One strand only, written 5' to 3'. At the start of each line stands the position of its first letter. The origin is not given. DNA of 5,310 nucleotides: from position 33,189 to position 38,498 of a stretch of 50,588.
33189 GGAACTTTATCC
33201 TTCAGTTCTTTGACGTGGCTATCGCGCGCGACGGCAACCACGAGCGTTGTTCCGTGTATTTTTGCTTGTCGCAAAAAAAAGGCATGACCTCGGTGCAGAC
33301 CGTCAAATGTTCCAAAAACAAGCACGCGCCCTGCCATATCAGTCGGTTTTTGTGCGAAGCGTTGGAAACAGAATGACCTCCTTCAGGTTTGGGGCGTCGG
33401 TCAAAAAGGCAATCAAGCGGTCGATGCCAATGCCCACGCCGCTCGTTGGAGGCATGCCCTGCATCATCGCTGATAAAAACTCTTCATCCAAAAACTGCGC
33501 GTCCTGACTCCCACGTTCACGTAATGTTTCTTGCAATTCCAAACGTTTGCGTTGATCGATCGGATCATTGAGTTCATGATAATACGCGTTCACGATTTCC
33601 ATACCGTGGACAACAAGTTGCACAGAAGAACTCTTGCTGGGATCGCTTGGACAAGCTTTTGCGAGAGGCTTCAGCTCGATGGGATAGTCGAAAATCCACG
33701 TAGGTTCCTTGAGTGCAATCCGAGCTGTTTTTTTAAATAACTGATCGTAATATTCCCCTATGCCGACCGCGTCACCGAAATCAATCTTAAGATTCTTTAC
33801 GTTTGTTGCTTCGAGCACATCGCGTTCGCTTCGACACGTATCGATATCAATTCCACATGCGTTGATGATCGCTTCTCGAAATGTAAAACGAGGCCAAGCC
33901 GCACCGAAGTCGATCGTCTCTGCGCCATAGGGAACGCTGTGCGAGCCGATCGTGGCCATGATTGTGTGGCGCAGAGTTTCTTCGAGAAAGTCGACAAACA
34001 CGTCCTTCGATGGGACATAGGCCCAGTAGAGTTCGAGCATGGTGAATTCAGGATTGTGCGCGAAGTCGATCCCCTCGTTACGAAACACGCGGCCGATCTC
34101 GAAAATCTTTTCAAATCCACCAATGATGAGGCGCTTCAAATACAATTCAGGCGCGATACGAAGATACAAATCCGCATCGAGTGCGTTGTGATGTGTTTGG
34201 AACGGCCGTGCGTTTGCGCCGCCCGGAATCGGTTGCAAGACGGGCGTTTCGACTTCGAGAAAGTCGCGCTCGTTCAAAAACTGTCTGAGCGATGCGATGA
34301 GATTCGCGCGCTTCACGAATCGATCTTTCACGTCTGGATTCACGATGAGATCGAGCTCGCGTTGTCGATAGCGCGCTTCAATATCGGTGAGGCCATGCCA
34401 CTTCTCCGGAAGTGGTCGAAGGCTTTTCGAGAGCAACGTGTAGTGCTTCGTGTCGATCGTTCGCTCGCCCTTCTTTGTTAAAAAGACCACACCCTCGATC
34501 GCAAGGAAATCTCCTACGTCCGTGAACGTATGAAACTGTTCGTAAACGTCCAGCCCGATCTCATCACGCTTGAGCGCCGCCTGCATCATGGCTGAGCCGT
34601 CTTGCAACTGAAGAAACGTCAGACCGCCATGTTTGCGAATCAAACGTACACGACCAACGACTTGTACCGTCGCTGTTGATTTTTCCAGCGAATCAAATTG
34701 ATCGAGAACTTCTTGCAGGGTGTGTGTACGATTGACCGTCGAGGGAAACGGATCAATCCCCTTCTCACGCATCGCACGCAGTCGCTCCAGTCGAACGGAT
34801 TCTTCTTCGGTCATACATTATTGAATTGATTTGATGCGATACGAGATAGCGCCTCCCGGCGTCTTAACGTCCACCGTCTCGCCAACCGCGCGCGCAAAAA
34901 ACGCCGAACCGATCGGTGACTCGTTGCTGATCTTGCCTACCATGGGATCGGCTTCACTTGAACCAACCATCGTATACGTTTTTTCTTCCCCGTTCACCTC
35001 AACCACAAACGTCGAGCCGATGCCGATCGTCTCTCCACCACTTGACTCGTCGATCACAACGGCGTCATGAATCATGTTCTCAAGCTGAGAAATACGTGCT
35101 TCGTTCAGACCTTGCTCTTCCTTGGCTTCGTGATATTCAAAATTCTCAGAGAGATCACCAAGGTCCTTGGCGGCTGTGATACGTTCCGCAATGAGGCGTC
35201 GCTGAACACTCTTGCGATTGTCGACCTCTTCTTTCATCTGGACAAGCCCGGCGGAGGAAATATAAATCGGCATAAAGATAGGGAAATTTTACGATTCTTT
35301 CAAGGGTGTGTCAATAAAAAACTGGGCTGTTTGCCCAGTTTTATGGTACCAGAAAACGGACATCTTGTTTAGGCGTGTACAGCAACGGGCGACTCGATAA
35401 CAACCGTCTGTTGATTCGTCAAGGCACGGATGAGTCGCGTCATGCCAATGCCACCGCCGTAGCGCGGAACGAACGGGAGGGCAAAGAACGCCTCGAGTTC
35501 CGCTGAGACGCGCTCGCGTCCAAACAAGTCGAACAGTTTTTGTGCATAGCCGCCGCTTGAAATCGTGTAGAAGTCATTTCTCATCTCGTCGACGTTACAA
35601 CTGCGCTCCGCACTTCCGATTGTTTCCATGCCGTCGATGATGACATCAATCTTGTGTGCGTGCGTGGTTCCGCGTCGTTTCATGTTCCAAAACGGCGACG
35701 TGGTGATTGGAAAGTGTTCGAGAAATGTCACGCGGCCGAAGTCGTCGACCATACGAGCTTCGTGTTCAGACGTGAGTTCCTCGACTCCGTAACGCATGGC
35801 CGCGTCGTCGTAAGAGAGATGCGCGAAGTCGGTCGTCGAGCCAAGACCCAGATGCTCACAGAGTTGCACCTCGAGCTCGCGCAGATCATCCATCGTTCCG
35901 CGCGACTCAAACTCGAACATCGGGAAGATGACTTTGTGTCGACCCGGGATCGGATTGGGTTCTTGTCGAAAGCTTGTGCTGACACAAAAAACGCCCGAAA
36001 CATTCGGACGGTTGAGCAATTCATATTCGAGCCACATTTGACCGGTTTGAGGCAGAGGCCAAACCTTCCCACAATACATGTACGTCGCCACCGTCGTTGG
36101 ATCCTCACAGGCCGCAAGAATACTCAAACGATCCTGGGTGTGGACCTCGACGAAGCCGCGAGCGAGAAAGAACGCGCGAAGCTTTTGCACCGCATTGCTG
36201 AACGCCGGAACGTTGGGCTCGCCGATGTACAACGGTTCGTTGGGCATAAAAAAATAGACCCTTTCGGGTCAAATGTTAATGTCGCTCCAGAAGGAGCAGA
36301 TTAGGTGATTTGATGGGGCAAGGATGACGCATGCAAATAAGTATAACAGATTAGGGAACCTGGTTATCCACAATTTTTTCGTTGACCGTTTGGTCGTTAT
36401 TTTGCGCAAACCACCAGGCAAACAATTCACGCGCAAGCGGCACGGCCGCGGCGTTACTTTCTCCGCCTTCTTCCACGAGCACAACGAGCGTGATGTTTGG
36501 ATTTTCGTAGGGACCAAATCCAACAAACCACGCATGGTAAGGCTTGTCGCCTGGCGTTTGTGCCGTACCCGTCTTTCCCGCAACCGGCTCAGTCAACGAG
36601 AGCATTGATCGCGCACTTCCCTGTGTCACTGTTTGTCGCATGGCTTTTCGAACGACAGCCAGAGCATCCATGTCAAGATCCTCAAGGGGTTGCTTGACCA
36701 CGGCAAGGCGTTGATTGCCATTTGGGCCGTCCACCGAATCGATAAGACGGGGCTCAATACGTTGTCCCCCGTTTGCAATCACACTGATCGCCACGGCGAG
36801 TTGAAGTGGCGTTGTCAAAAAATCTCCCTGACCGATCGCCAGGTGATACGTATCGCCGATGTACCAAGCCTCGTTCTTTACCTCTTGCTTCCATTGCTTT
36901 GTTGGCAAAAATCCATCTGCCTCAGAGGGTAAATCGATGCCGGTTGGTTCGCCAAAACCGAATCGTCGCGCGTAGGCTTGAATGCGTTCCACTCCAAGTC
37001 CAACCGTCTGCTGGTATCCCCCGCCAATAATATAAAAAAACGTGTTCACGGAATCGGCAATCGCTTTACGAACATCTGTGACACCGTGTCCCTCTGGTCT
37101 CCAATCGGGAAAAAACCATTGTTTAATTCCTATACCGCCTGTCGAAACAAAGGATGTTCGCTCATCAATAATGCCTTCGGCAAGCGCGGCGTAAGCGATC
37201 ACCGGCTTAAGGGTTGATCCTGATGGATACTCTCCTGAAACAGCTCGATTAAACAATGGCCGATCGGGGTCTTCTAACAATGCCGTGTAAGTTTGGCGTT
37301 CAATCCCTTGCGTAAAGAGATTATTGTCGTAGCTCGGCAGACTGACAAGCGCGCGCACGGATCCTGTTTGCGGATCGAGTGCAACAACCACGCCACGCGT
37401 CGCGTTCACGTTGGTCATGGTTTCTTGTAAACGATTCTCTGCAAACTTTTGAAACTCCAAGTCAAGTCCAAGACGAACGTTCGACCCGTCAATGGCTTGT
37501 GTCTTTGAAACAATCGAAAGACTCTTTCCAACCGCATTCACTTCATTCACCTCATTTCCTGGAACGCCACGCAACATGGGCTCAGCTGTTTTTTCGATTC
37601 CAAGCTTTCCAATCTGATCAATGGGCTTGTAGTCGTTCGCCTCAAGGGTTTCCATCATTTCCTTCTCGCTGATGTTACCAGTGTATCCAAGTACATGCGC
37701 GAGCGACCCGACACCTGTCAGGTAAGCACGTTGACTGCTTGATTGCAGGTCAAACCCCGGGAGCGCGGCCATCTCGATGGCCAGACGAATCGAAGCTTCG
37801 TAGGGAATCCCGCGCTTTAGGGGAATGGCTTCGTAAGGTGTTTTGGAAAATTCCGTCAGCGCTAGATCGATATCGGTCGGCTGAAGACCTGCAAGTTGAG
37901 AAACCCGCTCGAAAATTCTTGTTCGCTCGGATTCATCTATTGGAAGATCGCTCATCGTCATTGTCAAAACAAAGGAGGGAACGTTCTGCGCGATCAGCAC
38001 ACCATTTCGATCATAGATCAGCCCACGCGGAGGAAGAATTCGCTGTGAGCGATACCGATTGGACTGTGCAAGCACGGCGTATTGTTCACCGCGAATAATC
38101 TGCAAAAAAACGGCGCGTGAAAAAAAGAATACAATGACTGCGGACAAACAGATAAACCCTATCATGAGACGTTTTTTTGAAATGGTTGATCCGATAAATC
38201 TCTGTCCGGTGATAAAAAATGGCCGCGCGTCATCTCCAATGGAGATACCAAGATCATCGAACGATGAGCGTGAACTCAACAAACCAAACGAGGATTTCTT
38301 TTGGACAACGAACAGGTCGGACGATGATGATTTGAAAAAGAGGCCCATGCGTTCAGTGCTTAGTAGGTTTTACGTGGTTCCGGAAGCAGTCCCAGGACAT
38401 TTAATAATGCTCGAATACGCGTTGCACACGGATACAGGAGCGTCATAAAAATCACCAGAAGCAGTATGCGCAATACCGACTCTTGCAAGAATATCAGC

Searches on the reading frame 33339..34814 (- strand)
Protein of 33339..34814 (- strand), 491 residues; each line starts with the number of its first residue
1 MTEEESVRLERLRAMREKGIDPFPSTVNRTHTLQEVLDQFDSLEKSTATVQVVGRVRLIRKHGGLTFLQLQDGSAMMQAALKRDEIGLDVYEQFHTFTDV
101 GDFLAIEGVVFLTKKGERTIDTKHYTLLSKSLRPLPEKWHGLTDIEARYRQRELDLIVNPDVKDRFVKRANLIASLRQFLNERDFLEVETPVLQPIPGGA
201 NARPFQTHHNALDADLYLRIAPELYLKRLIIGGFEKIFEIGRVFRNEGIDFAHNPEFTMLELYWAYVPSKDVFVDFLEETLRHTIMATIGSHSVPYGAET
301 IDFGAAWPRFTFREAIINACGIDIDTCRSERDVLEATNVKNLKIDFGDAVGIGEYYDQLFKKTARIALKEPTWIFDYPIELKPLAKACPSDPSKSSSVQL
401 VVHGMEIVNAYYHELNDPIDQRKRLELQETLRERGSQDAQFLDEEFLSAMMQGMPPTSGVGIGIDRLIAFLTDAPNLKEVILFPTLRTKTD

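Call 54: search_protein_families(library=pfam, proteins=[window:33339-34814:-], max_evalue=0.00001)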
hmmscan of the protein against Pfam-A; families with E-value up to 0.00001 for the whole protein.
window:33339-34814:- (491 aa): 2 families
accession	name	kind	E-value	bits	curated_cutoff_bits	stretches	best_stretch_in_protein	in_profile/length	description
PF00152.25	tRNA-synt_2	-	1.7e-80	270.8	25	1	145-486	2-307/308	tRNA synthetases class II (D, K and N)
PF01336.31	tRNA_anti-codon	-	2.3e-12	47.1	27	1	50-128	1-75/75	OB-fold nucleic acid binding domain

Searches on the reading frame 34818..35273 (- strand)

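Call 54: search_protein_families(library=pfam, proteins=[window:34818-35273:-], max_evalue=0.00001)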
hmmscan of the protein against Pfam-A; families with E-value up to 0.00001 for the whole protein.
window:34818-35273:- (151 aa): 2 families
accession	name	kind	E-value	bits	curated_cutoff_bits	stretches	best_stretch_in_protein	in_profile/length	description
PF03449.20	GreA_GreB_N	-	1.8e-23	82.9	24.5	1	3-73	1-71/71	Transcription elongation factor, N-terminal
PF01272.25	GreA_GreB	-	1.3e-19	70.4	26.9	1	81-150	4-75/77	Transcription elongation factor, GreA/GreB, C-term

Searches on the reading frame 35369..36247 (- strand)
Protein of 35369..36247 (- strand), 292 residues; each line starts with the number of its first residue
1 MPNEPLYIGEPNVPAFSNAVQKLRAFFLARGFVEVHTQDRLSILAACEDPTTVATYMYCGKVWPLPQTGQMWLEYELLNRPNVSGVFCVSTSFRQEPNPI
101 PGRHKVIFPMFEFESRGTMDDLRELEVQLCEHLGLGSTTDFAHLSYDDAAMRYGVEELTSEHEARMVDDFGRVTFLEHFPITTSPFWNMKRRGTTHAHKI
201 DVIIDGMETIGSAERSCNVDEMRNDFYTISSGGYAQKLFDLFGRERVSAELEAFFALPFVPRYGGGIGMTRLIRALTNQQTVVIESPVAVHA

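Call 54: search_protein_families(library=pfam, proteins=[window:35369-36247:-], max_evalue=0.00001)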
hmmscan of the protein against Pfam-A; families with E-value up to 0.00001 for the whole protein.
window:35369-36247:- (292 aa): 1 family
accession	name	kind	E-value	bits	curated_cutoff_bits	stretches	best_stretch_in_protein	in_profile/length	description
PF00152.25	tRNA-synt_2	-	4.5e-16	59.2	25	1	16-282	25-298/308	tRNA synthetases class II (D, K and N)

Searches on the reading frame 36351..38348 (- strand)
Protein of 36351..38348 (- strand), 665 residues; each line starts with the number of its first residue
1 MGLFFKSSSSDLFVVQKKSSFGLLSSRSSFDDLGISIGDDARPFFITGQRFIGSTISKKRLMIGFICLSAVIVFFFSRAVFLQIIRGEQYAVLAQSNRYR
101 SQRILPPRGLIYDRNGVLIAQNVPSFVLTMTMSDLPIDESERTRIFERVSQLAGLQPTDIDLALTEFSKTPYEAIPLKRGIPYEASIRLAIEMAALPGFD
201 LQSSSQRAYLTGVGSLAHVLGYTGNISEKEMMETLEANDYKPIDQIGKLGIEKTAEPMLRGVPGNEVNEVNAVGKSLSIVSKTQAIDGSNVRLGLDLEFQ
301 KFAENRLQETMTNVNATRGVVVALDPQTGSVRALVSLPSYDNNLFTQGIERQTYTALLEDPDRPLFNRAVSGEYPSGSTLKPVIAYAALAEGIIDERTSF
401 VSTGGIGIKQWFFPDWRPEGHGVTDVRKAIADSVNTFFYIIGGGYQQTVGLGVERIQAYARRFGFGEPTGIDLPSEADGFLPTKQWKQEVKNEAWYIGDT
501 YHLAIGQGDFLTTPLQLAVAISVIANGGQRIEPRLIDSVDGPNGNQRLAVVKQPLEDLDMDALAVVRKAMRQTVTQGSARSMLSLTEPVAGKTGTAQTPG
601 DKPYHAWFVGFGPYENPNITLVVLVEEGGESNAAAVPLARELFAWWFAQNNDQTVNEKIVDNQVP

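Call 54: search_protein_families(library=pfam, proteins=[window:36351-38348:-], max_evalue=0.00001)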
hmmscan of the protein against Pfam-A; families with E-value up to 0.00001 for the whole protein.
window:36351-38348:- (665 aa): 2 families
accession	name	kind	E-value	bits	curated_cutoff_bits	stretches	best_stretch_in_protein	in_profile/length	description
PF00905.27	Transpeptidase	-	3.3e-58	197.7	22.1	1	319-643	1-298/299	Penicillin binding protein transpeptidase domain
PF03717.20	PBP_dimer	-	3.9e-34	119.1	24.4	1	104-277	2-176/180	Penicillin-binding Protein dimerisation domain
